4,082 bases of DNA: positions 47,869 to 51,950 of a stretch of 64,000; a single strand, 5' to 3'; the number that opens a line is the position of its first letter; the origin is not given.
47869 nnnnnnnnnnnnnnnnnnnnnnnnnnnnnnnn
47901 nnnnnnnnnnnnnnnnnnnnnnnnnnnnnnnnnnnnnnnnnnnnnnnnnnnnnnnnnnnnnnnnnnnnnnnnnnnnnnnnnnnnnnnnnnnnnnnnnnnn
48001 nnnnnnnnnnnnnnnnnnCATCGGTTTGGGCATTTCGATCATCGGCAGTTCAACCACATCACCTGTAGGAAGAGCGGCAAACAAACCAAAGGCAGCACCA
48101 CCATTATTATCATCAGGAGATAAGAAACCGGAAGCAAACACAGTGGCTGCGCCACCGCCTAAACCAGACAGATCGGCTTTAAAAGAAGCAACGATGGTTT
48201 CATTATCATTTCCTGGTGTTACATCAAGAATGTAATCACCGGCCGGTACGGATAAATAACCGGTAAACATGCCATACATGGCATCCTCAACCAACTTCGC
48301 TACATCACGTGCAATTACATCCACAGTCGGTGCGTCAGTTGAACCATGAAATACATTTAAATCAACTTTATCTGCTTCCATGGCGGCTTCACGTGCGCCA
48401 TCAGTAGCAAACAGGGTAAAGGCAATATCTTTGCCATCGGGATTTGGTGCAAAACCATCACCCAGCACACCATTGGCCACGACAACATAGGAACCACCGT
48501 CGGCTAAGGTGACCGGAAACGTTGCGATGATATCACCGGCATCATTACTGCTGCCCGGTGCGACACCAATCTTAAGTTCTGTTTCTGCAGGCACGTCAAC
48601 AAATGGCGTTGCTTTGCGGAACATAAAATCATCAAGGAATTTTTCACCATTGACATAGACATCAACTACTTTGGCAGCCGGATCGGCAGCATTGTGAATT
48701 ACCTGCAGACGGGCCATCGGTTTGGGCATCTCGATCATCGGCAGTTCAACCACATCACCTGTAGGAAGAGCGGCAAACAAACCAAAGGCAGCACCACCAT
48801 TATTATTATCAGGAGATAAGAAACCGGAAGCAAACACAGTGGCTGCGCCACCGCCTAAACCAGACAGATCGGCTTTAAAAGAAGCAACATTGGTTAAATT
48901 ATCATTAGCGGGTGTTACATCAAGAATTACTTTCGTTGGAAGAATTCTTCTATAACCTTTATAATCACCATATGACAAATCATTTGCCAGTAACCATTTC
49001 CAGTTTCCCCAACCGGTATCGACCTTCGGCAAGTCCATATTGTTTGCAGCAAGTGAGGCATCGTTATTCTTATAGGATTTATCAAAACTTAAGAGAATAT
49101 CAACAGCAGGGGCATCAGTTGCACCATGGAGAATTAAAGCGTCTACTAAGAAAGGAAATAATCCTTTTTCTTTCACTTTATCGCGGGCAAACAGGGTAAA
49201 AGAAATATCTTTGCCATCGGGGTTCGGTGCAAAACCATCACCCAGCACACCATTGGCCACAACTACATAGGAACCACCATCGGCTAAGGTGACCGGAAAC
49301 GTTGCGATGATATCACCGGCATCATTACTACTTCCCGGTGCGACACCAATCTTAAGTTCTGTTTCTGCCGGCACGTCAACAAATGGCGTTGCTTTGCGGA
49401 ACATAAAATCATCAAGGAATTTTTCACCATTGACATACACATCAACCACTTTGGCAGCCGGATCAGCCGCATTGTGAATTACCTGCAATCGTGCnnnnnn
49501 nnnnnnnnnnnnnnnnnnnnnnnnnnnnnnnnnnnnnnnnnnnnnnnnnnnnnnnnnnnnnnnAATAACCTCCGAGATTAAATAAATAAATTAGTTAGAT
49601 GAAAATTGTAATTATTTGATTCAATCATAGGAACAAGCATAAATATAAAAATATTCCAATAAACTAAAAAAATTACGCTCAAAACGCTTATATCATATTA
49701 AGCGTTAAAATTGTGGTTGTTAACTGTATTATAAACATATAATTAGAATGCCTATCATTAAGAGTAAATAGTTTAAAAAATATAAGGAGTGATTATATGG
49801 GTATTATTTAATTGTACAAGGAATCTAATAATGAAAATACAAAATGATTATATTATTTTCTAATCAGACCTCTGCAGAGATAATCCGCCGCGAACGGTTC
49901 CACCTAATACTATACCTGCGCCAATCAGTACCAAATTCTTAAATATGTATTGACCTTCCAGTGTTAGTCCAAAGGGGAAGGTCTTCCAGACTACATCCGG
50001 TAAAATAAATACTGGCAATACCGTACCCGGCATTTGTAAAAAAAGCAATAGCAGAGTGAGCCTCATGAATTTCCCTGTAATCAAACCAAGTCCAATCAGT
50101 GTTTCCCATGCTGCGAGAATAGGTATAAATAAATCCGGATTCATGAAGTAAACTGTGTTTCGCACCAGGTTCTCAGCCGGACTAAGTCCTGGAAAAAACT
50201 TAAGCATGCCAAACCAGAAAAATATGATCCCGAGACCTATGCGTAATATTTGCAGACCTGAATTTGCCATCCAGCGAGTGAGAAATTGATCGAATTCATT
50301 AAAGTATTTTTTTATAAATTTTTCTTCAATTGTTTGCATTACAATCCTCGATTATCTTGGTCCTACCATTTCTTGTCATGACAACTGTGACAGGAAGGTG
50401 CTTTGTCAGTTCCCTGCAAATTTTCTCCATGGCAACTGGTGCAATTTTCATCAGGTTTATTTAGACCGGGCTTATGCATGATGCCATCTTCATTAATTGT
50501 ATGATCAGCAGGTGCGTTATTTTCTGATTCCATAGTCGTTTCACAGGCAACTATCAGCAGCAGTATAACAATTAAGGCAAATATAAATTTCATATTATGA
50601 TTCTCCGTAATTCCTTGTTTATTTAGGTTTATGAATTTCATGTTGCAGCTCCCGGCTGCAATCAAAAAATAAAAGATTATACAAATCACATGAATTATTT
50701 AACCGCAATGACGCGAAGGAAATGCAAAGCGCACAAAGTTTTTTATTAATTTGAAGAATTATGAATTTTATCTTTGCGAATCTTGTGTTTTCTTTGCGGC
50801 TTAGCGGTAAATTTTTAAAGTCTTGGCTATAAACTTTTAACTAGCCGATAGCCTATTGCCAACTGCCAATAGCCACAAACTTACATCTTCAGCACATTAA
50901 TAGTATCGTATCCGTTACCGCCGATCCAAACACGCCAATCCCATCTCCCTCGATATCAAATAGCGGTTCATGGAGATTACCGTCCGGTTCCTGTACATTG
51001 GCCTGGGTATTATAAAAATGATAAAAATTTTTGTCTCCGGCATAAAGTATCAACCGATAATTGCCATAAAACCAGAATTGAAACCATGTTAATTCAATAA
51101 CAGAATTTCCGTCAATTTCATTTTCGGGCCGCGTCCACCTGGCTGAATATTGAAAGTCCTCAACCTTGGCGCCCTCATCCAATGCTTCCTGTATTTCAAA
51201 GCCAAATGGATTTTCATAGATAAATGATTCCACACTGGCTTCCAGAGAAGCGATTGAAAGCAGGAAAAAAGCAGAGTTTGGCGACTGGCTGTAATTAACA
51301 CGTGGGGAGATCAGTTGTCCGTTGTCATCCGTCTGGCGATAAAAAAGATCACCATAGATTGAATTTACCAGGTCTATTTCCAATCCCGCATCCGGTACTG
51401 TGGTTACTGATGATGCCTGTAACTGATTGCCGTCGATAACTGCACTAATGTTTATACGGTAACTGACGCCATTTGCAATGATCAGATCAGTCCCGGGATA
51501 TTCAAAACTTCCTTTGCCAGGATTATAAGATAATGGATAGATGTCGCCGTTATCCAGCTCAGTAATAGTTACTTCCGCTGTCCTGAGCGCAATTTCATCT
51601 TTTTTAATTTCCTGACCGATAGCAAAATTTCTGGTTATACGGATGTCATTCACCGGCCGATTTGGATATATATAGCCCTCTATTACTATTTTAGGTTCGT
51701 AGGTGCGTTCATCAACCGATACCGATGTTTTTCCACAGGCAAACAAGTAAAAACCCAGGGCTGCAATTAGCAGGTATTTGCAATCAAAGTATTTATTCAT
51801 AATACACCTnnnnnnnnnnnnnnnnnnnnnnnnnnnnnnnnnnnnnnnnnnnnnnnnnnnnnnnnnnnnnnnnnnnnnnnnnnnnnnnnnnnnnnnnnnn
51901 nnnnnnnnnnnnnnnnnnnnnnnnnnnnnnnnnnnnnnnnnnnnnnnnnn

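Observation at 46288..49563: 1091-aa T9SS cargo protein made of four ~232-aa double-DUF4397-like units encoded by near-identical 696-bp tandem DNA repeats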

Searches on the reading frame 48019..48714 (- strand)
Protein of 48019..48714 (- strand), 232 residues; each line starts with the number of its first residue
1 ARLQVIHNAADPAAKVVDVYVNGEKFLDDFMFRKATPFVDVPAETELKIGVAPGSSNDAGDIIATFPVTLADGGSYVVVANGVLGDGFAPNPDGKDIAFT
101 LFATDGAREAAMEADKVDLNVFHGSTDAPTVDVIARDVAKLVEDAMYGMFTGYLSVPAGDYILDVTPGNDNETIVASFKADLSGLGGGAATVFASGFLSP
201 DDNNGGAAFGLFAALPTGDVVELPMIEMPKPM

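Call 13: search_solved_structures(query=window:48019-48714:-, max_evalue=10, show_alignments=2)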
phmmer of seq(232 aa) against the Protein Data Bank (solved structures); distinct sequences matched with E-value up to 10: 1.
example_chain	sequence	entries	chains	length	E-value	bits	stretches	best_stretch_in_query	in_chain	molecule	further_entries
2uzz_A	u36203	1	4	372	0.56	12.6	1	136-184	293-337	N-METHYL-L-TRYPTOPHAN OXIDASE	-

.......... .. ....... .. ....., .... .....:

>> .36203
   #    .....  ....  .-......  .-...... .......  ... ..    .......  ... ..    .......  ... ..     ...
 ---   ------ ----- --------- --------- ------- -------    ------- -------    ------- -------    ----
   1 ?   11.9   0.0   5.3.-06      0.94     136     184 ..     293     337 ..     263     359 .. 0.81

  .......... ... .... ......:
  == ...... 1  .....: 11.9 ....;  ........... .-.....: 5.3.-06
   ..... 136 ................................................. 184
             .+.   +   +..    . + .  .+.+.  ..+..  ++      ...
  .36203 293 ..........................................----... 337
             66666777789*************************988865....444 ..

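Call 22: search_solved_structures(query=A1, max_evalue=10, show_alignments=3)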
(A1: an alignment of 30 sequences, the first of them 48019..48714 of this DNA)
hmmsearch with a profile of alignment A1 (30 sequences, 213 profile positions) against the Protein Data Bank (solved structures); distinct sequences matched with E-value up to 10: 11.
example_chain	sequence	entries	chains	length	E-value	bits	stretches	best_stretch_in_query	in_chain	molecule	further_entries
7w24_A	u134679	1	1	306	0.15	14.8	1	76-127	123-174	Probable serine protease HtrA1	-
7w4v_A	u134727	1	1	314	0.16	14.7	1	76-127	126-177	Probable serine protease HtrA1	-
7w22_A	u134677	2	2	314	0.17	14.7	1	76-127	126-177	Probable serine protease HtrA1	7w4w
6ieo_A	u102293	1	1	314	0.17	14.6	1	76-127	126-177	Probable serine protease HtrA (DEGP protein)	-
7w23_A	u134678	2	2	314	0.17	14.6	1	76-127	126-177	Probable serine protease HtrA1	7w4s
7vyz_A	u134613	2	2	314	0.19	14.5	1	76-127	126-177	Probable serine protease HtrA1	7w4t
5zvj_A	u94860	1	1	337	0.2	14.4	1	76-127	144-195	Serine protease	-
7w25_A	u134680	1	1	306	0.23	14.2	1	76-127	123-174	Probable serine protease HtrA1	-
7vz0_A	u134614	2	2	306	0.25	14.1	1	76-127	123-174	Probable serine protease HtrA1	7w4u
7w4r_A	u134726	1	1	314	0.28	13.9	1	76-127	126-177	Probable serine protease HtrA1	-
7w21_A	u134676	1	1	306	0.39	13.4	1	76-127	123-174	Probable serine protease HtrA1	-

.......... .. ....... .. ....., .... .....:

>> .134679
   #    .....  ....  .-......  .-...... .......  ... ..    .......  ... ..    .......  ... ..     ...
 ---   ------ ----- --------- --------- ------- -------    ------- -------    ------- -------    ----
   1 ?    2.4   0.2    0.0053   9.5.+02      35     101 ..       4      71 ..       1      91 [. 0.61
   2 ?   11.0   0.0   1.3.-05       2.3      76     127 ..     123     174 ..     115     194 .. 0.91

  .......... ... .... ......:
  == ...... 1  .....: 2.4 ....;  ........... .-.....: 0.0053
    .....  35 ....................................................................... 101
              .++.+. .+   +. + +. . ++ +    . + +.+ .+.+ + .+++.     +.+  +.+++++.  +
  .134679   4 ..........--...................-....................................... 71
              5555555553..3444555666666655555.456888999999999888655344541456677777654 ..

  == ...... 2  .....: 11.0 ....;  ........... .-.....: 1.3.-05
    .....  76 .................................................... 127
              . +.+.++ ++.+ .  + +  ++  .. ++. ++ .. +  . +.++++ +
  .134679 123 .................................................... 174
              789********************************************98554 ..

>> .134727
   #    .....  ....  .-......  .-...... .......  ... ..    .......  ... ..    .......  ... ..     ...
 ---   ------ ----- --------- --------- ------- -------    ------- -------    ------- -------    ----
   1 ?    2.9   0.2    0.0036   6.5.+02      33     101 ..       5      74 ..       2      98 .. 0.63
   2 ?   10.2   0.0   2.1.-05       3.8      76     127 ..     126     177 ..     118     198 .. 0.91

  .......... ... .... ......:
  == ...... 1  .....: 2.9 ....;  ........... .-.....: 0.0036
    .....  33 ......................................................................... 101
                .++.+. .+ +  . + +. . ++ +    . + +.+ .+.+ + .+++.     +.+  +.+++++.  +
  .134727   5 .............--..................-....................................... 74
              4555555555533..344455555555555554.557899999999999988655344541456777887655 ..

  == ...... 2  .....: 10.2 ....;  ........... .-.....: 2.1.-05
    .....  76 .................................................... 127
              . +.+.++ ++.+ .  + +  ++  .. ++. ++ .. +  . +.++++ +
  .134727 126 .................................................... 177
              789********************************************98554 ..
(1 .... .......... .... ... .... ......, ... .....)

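Call 27: predict_structure(alignment_id=A1)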
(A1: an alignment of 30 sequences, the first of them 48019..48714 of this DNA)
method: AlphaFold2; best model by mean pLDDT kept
length: 232 residues; sequences in the alignment: 30
mean_pLDDT: 96.0   pTM: 0.90
mean pLDDT of the five models: 96.0, 95.6, 95.3, 95.0, 94.9
residues with pLDDT >= 90: 227; 70-90: 3; 50-70: 2; < 50: 0
segments of 3 or more residues with pLDDT < 50: none
pLDDT, mean of each block of 10 residues (from residue 1): 97 95 94 97 94 94 94 97 96 96 97 98 97 96 97 97 97 96 97 98 97 98 92 63
secondary structure, 60 per line:
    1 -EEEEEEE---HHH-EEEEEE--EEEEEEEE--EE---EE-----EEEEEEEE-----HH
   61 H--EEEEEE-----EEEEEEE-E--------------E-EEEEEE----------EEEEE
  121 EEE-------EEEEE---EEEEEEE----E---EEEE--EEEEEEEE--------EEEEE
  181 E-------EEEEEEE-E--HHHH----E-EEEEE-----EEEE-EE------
elements in order: E2-8 E16-21 E24-31 E46-53 E64-69 E75-81 E100-105 E116-123 E131-135 E139-145 E154-157 E160-167 E176-181 E189-195 H200-203 E210-214 E220-223

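Call 31: fold_search(model_id=the predicted structure, library=pdb)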
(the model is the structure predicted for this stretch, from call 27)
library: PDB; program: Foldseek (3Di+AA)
matches with E <= 10: 493; with E <= 0.001: 7
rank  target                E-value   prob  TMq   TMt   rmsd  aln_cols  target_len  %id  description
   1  5a9d_A                3.8e-06  1.00  0.31  0.37  14.3       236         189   13  Crystal structure of the extracellular domain of PepT1 (released 2015-09-09)
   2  7s8u                  6.1e-06  1.00  0.54  0.21   6.7       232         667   13  Cryo-EM structure of a mammalian peptide transporter (PepT1/slc15a1) in nanodisc (released 2022-07-20)
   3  7pmx_A                1.2e-05  1.00  0.58  0.23   4.2       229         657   11  HsPepT1 bound to Ala-Phe in the outward facing open conformation (released 2021-10-20)
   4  7pmw_A                1.2e-05  1.00  0.55  0.22   4.8       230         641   12  HsPepT1 bound to Ala-Phe in the outward facing occluded conformation (released 2021-10-20)
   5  5a9i_A                2.2e-05  1.00  0.53  0.61   5.9       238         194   13  Crystal structure of the extracellular domain of PepT2 (released 2015-09-09)
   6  5a9h                  2.8e-05  1.00  0.50  0.59   4.9       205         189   13  Crystal structure of the extracellular domain of PepT2 (released 2015-09-09)
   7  7nqk_A                4.6e-04  1.00  0.48  0.20   5.5       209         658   12  Cryo-EM structure of the mammalian peptide transporter PepT2 (released 2021-07-07)
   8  2j44_A                4.0e-03  0.92  0.26  0.27  15.4       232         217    8  Alpha-glucan binding by a streptococcal virulence factor (released 2006-12-11)
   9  6fwv_B                7.2e-03  0.60  0.23  0.12  29.4       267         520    9  The Bacillus anthracis TIE protein (released 2018-08-08)
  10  6fwv_A                8.9e-03  0.60  0.23  0.12  29.1       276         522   10  The Bacillus anthracis TIE protein (released 2018-08-08)
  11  3ufi                  1.4e-02  0.23  0.22  0.19  17.2       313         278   10  Crystal structure of a putative cell adhesion protein (BACOVA_04980) from Bacteroides ovatus ATCC 8483 at 2.18 A resolut (released 2011-12-14)
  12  4h40_B                1.7e-02  0.23  0.21  0.17  19.9       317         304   11  Crystal structure of a putative cell adhesion protein (BF2867) from Bacteroides fragilis NCTC 9343 at 2.57 A resolutio (released 2012-10-03)
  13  5nfi                  2.1e-02  0.38  0.25  0.22  17.8       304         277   12  The fimbrial anchor protein Mfa2 from Porphyromonas gingivalis (released 2018-02-07)
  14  9c7u_B                2.5e-02  0.57  0.23  0.27  18.5       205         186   10  Structure of the human truncated BOS complex in GDN (released 2024-08-21)
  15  6mol_C                3.3e-02  0.20  0.17  0.19  17.2       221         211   14  Monoextended DARPin M_R12 complex with EpoR (released 2019-06-05)
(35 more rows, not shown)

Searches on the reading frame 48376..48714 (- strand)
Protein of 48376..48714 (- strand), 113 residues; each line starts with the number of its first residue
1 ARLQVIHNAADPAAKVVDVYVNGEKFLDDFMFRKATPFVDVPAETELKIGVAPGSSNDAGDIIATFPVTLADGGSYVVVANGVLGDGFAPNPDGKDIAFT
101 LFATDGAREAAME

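Call 53: search_protein_families(library=pfam, proteins=[window:48376-48714:-], max_evalue=10)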
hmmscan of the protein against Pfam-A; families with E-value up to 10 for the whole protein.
seq(113 aa): 1 family
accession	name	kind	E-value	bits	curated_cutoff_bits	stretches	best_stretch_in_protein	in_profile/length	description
PF14344.12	DUF4397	-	4.2e-09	37.4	30.6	1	2-84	2-81/119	Domain of unknown function (DUF4397)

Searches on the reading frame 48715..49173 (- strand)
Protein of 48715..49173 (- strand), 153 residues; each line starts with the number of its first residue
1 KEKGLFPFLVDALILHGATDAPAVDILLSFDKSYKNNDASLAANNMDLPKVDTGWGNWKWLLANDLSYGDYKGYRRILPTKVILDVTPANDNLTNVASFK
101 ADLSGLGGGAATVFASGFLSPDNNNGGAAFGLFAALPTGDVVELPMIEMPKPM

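Call 53: search_protein_families(library=pfam, proteins=[window:48715-49173:-], max_evalue=10)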
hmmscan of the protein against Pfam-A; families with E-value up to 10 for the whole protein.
seq(153 aa): 1 family
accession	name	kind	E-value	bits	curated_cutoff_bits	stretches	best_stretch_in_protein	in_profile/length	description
PF14344.12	DUF4397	-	0.00094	20.2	30.6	1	14-119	5-81/119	Domain of unknown function (DUF4397)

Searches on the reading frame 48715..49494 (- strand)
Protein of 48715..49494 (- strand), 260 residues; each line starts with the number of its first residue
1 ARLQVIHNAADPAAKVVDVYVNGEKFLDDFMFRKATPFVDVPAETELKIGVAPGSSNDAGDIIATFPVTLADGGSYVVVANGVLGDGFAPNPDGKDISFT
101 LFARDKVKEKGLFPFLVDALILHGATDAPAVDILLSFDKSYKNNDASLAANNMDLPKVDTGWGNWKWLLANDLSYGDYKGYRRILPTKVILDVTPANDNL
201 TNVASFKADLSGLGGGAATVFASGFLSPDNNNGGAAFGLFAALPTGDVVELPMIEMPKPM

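Call 68: predict_structure(alignment_id=A3)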
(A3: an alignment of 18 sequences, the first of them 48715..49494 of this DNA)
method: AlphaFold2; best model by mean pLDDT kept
length: 260 residues; sequences in the alignment: 18
mean_pLDDT: 87.9   pTM: 0.84
mean pLDDT of the five models: 87.9, 87.8, 87.2, 86.8, 86.6
residues with pLDDT >= 90: 142; 70-90: 101; 50-70: 13; < 50: 4
segments of 3 or more residues with pLDDT < 50: 258-260
pLDDT, mean of each block of 10 residues (from residue 1): 93 89 89 94 87 88 86 93 91 92 92 91 92 87 56 81 85 93 90 91 89 91 92 92 95 67
secondary structure, 60 per line:
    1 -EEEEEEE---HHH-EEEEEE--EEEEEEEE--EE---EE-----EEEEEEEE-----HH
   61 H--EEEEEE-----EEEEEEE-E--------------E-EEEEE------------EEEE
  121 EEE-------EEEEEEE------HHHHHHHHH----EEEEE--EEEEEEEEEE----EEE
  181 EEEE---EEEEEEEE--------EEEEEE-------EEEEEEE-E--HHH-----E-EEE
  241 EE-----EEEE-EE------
elements in order: E2-8 E16-21 E24-31 E46-53 E64-69 E75-81 E100-104 E117-123 E131-137 H144-152 E157-161 E164-173 E178-184 E188-195 E204-209 E217-223 E238-242 E248-251

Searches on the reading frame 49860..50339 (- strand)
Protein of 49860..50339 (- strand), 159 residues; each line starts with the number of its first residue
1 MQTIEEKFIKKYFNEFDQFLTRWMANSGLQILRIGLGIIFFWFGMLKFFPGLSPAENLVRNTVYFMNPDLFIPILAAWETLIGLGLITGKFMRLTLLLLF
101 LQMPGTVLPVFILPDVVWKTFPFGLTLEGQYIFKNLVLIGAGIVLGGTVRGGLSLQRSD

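Call 9: search_protein_families(library=pfam, proteins=[window:49860-50339:-], max_evalue=0.001)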
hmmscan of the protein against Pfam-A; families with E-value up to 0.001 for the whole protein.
window:49860-50339:- (159 aa): 2 families
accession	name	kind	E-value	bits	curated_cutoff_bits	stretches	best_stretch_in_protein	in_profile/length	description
PF07681.17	DoxX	-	1.1e-07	32.9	23.6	1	28-108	1-81/85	DoxX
PF04224.18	DUF417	-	0.00069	19.7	27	0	24-50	10-36/175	Protein of unknown function, DUF417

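Call 42: find_encoding_contigs(protein=window:49860-50339:-, flank=8000, max_places=6)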
Protein window:49860-50339:- (159 aa): no gene with exactly this product is on record in the collection.

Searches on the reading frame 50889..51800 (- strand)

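Call 9: search_protein_families(library=pfam, proteins=[window:50889-51800:-], max_evalue=0.001)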
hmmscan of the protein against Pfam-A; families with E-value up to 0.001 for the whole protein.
window:50889-51800:- (303 aa): 1 family
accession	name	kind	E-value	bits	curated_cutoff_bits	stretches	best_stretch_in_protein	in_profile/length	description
PF14054.11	DUF4249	-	3.8e-12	46.8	28.5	1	27-280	4-238/269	Domain of unknown function (DUF4249)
